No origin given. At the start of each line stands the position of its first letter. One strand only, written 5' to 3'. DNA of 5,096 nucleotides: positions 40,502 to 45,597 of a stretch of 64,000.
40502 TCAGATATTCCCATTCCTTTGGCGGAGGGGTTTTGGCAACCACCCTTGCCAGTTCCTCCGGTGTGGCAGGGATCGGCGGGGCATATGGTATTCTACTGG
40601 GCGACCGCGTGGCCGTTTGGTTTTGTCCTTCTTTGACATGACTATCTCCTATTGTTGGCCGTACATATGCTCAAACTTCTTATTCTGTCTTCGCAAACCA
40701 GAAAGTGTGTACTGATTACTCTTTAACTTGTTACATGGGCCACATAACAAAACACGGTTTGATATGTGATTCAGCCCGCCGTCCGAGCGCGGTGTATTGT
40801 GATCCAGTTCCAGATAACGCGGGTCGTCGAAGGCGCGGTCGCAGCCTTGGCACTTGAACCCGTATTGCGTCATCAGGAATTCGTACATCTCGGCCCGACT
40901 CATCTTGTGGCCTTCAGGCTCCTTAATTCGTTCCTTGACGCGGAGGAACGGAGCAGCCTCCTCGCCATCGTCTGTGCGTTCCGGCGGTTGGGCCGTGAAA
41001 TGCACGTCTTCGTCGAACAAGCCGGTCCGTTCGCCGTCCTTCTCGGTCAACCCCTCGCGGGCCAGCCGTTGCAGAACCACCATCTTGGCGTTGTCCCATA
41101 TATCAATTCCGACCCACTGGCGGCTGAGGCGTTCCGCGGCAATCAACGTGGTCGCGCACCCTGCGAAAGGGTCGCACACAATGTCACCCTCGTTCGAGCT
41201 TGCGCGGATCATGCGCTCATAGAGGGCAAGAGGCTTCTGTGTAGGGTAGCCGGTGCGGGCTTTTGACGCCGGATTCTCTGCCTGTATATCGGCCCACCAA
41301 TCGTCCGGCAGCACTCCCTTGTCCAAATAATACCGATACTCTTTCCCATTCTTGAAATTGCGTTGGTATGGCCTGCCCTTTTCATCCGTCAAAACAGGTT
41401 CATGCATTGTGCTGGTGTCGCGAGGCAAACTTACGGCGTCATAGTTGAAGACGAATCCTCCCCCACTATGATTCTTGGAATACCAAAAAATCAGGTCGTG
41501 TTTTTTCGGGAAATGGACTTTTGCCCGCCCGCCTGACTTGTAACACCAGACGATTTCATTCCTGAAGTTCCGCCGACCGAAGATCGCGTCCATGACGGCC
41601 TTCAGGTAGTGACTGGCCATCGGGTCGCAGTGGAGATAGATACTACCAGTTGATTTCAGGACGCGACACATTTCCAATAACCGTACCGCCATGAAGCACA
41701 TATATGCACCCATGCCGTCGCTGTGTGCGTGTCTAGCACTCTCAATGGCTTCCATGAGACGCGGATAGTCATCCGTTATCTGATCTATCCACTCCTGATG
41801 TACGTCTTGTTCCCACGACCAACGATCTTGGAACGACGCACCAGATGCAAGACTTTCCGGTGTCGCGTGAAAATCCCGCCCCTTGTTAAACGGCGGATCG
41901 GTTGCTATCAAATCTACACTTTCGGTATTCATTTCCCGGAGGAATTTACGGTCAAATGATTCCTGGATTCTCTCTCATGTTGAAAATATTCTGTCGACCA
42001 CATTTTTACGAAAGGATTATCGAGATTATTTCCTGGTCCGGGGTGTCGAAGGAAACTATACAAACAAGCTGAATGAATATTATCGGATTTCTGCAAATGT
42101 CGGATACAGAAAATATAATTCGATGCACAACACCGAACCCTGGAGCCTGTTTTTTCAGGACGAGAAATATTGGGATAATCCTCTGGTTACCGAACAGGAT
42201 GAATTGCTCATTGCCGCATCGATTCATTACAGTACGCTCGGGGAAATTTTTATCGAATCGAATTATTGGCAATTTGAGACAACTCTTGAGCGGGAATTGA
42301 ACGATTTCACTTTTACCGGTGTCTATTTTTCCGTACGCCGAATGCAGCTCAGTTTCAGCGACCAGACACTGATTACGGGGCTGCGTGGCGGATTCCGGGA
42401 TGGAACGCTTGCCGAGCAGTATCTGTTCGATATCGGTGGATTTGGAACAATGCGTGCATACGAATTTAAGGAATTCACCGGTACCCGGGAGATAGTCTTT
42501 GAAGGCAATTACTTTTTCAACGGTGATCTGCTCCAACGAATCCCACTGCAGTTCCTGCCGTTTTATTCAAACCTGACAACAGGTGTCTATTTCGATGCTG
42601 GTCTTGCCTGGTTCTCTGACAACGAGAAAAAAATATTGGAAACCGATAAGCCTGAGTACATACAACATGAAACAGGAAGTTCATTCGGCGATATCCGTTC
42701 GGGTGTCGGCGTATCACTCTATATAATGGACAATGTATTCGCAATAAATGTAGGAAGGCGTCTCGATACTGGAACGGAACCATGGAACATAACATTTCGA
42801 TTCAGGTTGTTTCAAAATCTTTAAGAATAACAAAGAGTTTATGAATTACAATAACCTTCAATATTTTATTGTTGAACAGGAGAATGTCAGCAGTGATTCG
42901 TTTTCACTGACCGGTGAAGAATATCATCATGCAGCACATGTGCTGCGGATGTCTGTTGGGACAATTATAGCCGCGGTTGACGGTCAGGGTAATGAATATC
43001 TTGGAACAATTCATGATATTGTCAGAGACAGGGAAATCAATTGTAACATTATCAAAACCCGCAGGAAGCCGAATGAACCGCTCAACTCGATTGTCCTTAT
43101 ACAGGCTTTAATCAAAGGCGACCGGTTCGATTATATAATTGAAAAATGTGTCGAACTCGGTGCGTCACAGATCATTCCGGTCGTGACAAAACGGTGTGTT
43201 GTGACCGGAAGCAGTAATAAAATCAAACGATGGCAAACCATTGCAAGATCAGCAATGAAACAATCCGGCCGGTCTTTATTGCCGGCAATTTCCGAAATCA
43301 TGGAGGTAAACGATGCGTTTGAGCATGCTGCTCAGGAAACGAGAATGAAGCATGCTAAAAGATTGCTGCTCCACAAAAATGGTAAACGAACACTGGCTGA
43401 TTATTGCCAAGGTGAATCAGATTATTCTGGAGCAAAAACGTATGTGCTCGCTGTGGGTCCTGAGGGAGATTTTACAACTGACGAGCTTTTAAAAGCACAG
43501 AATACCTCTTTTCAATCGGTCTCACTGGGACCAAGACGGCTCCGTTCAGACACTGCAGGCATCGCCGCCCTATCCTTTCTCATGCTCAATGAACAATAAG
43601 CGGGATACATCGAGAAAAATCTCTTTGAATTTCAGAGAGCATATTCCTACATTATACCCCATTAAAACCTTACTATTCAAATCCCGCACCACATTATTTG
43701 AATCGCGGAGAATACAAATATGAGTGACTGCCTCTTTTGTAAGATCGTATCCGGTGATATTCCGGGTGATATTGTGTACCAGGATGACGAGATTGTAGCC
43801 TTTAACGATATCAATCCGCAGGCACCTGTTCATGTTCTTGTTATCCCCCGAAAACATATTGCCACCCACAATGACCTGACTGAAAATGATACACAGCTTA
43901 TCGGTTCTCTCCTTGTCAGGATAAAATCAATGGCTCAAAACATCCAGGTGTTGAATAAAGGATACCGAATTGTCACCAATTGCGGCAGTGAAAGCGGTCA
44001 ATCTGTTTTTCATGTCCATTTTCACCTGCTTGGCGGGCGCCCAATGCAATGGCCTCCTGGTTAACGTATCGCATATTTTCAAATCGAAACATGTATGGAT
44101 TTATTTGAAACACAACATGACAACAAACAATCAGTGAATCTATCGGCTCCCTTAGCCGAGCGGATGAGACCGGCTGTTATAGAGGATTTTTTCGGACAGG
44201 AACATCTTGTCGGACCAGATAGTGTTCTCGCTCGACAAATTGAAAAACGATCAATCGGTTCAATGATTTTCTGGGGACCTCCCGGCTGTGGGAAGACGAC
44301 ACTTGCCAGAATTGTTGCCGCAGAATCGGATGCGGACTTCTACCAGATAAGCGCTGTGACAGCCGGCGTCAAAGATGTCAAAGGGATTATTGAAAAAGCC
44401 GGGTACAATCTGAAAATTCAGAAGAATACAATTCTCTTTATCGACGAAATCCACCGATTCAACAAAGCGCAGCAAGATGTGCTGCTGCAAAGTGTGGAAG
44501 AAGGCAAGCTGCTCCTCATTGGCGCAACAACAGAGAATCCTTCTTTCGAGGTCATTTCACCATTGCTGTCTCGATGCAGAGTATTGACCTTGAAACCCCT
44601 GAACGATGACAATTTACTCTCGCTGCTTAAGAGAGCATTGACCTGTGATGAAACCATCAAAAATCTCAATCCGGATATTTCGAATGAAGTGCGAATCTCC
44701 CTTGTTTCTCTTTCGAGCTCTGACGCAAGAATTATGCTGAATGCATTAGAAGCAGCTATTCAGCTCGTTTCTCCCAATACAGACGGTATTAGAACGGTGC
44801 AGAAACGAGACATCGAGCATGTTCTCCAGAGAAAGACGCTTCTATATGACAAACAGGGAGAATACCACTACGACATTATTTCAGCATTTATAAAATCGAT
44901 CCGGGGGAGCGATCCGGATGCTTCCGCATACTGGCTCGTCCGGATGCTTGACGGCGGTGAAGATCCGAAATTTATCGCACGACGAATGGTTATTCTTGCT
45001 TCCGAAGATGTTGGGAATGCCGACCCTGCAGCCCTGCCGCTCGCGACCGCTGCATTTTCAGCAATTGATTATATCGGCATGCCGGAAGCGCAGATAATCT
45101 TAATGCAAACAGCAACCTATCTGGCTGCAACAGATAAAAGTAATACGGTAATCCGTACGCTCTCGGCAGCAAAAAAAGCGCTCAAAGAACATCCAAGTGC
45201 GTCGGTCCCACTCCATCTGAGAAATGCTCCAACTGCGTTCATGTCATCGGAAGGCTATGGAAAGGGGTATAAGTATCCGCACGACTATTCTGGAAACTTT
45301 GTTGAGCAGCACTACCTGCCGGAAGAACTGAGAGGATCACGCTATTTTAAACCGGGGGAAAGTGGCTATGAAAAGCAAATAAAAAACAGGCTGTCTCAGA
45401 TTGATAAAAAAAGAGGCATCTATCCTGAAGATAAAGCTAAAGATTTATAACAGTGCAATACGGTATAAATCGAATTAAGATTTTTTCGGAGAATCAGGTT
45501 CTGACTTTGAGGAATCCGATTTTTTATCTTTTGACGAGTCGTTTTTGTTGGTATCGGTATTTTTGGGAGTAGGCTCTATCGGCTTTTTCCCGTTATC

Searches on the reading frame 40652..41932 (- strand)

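Call 50: search_protein_families(library=pfam, proteins=[window:40652-41932:-], max_evalue=0.1)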
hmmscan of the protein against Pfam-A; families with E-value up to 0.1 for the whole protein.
window:40652-41932:- (427 aa): 5 families
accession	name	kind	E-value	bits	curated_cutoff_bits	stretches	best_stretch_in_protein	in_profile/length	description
PF01555.25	N6_N4_Mtase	-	2e-44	152.6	26.7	1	6-280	1-213/221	DNA methylase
PF01844.29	HNH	-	6e-09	36.3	21.4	1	361-407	1-47/47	HNH endonuclease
PF14279.12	HNH_5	-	1.9e-05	24.9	27.5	1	361-407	1-46/56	HNH endonuclease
PF02945.21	Endonuclease_7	-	0.00027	21.2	23.6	1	347-403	12-62/82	Recombination endonuclease VII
PF13395.12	HNH_4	-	0.0016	18.8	22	1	372-408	16-52/54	HNH endonuclease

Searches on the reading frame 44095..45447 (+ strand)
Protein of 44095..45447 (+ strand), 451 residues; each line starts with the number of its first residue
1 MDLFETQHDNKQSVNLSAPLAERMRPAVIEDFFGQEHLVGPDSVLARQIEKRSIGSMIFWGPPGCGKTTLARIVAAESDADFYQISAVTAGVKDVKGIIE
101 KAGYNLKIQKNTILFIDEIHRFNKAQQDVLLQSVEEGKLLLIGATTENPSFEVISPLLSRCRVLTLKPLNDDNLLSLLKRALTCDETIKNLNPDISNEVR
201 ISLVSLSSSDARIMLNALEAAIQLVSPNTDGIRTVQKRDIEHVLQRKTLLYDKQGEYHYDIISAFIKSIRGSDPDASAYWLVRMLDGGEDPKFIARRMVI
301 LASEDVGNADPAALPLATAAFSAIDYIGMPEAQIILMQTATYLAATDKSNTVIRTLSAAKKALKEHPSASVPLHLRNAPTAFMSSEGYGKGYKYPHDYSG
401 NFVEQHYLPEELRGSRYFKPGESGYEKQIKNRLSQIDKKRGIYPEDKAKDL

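Call 10: search_protein_families(library=pfam, proteins=[window:44095-45447:+], max_evalue=0.01)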
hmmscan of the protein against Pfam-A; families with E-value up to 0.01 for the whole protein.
window:44095-45447:+ (451 aa): 22 families
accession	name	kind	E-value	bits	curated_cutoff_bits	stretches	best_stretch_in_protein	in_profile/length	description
PF12002.13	MgsA_C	-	6.6e-67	225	27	1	271-436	1-166/167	MgsA AAA+ ATPase C terminal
PF16193.11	AAA_assoc_2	-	1.3e-23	83.4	34.3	1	192-270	4-81/81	AAA C-terminal domain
PF00004.35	AAA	-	1.7e-19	71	21.2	1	57-165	1-127/131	ATPase family associated with various cellular activities (AAA)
PF05496.18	RuvB_N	-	1e-17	64.8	27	1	24-142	1-117/159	Holliday junction DNA helicase RuvB P-loop domain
PF07728.20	AAA_5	-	1.7e-07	31.7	22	1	57-147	2-103/139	AAA domain (dynein-related subfamily)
PF13173.12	AAA_14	-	8.2e-07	29.5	27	1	58-170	6-124/129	AAA domain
PF01078.27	Mg_chelatase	-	6.1e-06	26.2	20.3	0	56-74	24-42/207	Magnesium chelatase, subunit ChlI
PF00158.32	Sigma54_activat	-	8.9e-06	25.9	20.2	1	106-148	89-131/168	Sigma-54 interaction domain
PF14532.12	Sigma54_activ_2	-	2.9e-05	24.8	25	1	60-137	27-96/138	Sigma-54 interaction domain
PF07724.20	AAA_2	-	8.8e-05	23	27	1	53-139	2-104/166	AAA domain (Cdc48 subfamily)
PF13401.12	AAA_22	-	0.00014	22.6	27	0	55-83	6-37/130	AAA domain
PF13191.12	AAA_16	-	0.00021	22.3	32.6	0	48-80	18-50/167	AAA ATPase domain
PF20720.3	nSTAND3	-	0.00029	21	27.2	1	57-117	20-72/155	Novel STAND NTPase 3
PF07726.17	AAA_3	-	0.00053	20.3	27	1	59-149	4-101/131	ATPase family associated with various cellular activities (AAA)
PF24389.1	ORC-CDC6-like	-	0.0013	18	27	0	41-76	23-54/571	ORC-CDC6-like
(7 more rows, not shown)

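Call 41: find_homologous_proteins(query=window:44095-45447:+, max_evalue=1e-100)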
Query window:44095-45447:+ (451 aa): 7998 proteins with E <= 1e-100 among 8000 candidates; the best 120 are listed.
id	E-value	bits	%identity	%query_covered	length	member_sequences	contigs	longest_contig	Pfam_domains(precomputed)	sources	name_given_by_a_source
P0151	3.6e-295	996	100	100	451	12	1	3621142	PF13173.13,PF00158.33,PF16193.12,PF00004.36,PF05496.19,PF14532.13,PF07728.21,PF12002.14,PF01078.28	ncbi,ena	-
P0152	2.9e-255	865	99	88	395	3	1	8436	PF13173.13,PF16193.12,PF00004.36,PF05496.19,PF14532.13,PF07728.21,PF12002.14,PF01078.28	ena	-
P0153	4.3e-216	736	76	98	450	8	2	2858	PF13173.13,PF00158.33,PF16193.12,PF00004.36,PF05496.19,PF14532.13,PF07728.21,PF12002.14,PF01078.28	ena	-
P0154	7.4e-215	732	75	98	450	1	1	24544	PF13173.13,PF00158.33,PF16193.12,PF00004.36,PF05496.19,PF07728.21,PF12002.14,PF01078.28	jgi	jgi:putative ATPase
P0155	1.0e-202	692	69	100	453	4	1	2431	PF13173.13,PF00158.33,PF16193.12,PF01443.25,PF00004.36,PF13401.13,PF05496.19,PF07728.21,PF12002.14,PF01078.28,PF20720.4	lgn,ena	-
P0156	7.9e-193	659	66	98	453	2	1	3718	PF13173.13,PF00158.33,PF16193.12,PF00004.36,PF05496.19,PF07728.21,PF12002.14,PF01078.28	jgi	-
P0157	8.1e-192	656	95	70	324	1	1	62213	PF13173.13,PF00158.33,PF16193.12,PF00004.36,PF05496.19,PF07728.21,PF12002.14,PF01078.28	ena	-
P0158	7.4e-189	646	66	98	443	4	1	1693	PF13173.13,PF16193.12,PF00004.36,PF05496.19,PF07728.21,PF12002.14,PF01078.28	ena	-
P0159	2.1e-185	635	66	98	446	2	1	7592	PF13173.13,PF00158.33,PF16193.12,PF00004.36,PF05496.19,PF13177.13,PF14532.13,PF07728.21,PF12002.14,PF01078.28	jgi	-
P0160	3.3e-185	634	66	98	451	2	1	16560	PF13173.13,PF00158.33,PF16193.12,PF00004.36,PF05496.19,PF07728.21,PF12002.14,PF01078.28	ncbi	ncbi:replication-associated recombination protein A [candidate division KSB1 bacterium]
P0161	6.8e-185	633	65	98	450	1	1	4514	PF13173.13,PF00158.33,PF16193.12,PF00004.36,PF05496.19,PF07728.21,PF12002.14,PF01078.28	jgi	-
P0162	1.7e-184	632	64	98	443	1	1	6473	PF13173.13,PF16193.12,PF00004.36,PF05496.19,PF07728.21,PF12002.14,PF01078.28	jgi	-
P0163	1.8e-184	632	67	92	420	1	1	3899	PF13173.13,PF00158.33,PF16193.12,PF00004.36,PF05496.19,PF07728.21,PF12002.14,PF01078.28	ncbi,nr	ncbi:replication-associated recombination protein A [candidate division KSB1 bacterium]|nr:replicati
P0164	6.1e-182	623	65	98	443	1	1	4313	PF13173.13,PF00158.33,PF16193.12,PF00004.36,PF05496.19,PF14532.13,PF07728.21,PF12002.14,PF01078.28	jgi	-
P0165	1.7e-179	615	64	98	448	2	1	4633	PF13173.13,PF00158.33,PF16193.12,PF00004.36,PF05496.19,PF14532.13,PF01637.25,PF07728.21,PF12002.14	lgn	-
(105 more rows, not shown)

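Call 58: find_encoding_contigs(protein=P0151, flank=10000, max_places=10)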
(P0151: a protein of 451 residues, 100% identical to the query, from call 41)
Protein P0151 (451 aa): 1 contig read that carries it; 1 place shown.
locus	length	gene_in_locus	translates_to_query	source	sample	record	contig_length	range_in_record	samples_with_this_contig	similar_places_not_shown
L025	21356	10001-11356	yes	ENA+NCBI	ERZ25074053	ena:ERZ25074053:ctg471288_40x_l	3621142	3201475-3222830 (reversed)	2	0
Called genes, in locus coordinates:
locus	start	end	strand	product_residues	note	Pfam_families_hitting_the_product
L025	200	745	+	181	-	PF00933:Glyco_hydro_3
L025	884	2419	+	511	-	PF00933:Glyco_hydro_3, PF01915:Glyco_hydro_3_C, PF14310:Fn3-like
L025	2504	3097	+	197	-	PF12804:NTP_transf_3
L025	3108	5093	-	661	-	PF03190:Thioredox_DsbH, PF13899:Thioredoxin_7, PF06662:C5-epim_C (faint), PF07221:GlcNAc_2-epim (faint)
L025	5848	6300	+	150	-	PF02082:Rrf2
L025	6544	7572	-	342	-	PF01555:N6_N4_Mtase, PF01844:HNH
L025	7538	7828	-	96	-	-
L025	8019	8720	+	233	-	PF01103:Omp85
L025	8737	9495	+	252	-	PF20260:PUA_4, PF04452:Methyltrans_RNA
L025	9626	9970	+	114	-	PF11969:DcpS_C, PF01230:HIT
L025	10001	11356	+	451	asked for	PF05496:RuvB_N, PF00158:Sigma54_activat (faint), PF00004:AAA, PF07728:AAA_5, PF13173:AAA_14 (weak), PF14532:Sigma54_activ_2 (weak), PF16193:AAA_assoc_2, PF12002:MgsA_C, +1 more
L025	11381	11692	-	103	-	PF09723:Zn_ribbon_8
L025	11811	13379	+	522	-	PF00933:Glyco_hydro_3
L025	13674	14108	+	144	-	-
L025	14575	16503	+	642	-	-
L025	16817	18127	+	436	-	PF00270:DEAD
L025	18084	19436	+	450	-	PF00271:Helicase_C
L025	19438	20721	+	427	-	PF09369:MZB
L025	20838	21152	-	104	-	-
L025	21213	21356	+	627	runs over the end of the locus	PF13407:Peripla_BP_4, PF07992:Pyr_redox_2, PF13738:Pyr_redox_3 (faint)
